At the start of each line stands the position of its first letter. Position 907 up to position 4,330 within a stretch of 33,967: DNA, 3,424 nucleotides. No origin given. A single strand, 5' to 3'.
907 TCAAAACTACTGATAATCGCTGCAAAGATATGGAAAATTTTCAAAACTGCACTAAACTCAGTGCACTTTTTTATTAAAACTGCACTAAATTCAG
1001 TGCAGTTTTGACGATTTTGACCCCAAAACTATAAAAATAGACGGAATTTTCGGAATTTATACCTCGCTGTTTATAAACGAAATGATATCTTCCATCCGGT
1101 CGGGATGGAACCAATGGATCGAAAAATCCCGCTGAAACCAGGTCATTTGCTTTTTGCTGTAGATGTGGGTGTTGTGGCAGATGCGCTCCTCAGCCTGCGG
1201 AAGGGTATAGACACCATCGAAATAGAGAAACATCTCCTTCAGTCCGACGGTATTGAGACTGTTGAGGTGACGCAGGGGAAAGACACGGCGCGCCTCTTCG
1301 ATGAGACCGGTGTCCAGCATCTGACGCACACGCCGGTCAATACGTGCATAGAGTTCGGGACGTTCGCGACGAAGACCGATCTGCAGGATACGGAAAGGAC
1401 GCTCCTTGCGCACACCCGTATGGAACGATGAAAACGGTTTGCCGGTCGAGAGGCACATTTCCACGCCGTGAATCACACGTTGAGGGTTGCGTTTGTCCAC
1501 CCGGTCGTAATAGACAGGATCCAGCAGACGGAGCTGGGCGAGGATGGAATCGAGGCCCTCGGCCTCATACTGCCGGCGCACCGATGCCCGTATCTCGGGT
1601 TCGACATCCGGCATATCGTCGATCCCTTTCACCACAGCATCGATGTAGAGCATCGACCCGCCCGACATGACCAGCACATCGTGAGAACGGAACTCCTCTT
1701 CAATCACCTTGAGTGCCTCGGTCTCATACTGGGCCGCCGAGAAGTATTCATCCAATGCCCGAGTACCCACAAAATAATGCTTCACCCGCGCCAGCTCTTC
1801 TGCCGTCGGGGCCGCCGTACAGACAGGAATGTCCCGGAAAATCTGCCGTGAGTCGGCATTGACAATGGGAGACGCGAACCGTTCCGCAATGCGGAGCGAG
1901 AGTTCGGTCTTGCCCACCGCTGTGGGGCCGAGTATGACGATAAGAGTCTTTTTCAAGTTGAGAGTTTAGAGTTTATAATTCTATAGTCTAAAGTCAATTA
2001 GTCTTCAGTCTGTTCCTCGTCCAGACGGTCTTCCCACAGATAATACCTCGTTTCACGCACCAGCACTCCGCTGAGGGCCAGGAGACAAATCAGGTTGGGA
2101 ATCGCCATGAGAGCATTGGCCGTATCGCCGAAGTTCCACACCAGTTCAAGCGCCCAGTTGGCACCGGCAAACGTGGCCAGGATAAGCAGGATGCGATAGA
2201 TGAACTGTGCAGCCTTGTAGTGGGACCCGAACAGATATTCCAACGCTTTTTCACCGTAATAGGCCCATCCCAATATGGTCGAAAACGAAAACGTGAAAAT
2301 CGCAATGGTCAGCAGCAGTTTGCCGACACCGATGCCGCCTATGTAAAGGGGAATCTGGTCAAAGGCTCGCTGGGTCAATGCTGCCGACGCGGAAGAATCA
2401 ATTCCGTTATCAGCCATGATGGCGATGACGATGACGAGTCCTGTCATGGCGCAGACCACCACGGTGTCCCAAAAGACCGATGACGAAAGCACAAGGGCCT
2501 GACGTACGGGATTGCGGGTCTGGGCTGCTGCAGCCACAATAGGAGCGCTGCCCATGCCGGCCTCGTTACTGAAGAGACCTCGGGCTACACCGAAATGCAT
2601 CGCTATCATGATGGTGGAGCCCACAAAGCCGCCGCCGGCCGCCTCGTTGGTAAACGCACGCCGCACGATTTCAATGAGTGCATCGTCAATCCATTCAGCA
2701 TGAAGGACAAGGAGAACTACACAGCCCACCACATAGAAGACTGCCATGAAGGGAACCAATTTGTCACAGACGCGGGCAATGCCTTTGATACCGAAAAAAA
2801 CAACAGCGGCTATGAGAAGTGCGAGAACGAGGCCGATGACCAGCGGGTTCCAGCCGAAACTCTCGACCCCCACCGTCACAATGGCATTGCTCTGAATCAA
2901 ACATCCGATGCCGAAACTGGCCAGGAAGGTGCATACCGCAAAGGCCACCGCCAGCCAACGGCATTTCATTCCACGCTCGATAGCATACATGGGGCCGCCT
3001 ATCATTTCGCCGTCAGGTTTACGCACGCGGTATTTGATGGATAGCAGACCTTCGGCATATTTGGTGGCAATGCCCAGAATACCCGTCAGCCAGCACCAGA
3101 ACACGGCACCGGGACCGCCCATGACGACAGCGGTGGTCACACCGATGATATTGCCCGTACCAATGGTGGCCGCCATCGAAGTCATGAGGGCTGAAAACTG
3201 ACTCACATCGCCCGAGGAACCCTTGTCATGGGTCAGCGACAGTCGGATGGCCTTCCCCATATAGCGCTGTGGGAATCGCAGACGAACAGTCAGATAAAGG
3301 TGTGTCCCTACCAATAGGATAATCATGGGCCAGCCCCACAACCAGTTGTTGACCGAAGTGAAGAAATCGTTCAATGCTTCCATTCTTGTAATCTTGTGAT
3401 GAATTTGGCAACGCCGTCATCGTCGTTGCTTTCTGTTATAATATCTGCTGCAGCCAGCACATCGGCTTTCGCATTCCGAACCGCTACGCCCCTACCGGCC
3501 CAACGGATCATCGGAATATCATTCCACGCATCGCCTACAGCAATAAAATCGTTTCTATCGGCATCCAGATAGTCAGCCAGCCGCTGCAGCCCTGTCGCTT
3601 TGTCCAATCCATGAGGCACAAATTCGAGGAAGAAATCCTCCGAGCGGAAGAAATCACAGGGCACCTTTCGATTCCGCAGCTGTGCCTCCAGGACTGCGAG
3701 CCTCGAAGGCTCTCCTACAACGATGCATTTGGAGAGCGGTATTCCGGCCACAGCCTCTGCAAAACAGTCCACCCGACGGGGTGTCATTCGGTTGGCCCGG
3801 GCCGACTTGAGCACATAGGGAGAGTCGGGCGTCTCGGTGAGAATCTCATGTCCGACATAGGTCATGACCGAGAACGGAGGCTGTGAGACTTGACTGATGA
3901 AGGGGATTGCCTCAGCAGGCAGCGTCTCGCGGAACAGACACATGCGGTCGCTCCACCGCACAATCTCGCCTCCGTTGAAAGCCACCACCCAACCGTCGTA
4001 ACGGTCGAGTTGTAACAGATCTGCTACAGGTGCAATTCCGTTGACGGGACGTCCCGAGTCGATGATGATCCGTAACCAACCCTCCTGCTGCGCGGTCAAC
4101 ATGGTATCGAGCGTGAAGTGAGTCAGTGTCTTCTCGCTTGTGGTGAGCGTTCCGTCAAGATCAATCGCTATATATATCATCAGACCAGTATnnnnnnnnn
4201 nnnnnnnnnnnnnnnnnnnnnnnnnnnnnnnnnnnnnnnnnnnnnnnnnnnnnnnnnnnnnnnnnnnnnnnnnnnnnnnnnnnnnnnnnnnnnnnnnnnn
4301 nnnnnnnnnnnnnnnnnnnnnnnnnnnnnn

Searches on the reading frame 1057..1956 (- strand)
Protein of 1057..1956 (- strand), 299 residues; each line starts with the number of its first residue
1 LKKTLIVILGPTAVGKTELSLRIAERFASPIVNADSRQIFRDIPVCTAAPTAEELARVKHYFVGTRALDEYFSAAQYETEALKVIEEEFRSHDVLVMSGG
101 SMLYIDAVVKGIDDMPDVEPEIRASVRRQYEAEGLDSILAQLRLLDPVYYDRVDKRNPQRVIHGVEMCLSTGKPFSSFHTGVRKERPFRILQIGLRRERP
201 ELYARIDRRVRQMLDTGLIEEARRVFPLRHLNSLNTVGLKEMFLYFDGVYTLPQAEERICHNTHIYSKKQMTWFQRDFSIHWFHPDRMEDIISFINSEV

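Call 8: search_protein_families(library=pfam, proteins=[window:1057-1956:-])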
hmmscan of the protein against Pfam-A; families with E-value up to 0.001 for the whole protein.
window:1057-1956:- (299 aa): 3 families
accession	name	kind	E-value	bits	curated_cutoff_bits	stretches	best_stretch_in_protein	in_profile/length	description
PF01715.23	IPPT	-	9.8e-69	232.1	23.6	1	38-277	1-243/243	IPP transferase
PF01745.22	IPT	-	1.3e-13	51.3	20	1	5-110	3-108/233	Isopentenyl transferase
PF13238.12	AAA_18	-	0.00079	20.3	29.4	0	6-33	1-25/128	AAA domain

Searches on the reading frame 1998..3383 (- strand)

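Call 8: search_protein_families(library=pfam, proteins=[window:1998-3383:-])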
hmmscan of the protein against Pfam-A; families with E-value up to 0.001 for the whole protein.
window:1998-3383:- (461 aa): 1 family
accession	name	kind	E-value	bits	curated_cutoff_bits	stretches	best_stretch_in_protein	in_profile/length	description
PF01235.23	Na_Ala_symp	-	1.9e-133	446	24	1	52-456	5-387/392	Sodium:alanine symporter family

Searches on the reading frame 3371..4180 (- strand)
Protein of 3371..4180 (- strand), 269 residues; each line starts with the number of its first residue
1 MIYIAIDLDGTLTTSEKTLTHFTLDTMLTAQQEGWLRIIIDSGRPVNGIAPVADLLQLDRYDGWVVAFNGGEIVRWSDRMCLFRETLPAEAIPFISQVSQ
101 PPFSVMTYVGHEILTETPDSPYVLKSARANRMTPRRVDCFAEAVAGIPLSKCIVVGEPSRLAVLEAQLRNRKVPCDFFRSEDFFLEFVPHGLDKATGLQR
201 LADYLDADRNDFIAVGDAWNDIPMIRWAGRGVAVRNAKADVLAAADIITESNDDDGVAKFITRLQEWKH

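Call 8: search_protein_families(library=pfam, proteins=[window:3371-4180:-])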
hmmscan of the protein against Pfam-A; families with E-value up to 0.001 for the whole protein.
window:3371-4180:- (269 aa): 3 families
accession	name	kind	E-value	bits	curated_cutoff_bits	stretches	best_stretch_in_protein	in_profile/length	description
PF08282.18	Hydrolase_3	-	2.8e-47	162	20.9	1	4-261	1-255/255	haloacid dehalogenase-like hydrolase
PF05116.19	S6PP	-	1.4e-14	54.7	20.3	1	161-244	133-216/247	Sucrose-6F-phosphate phosphohydrolase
PF00702.32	Hydrolase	-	1.4e-07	32.6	26.4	1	183-229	145-191/191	haloacid dehalogenase-like hydrolase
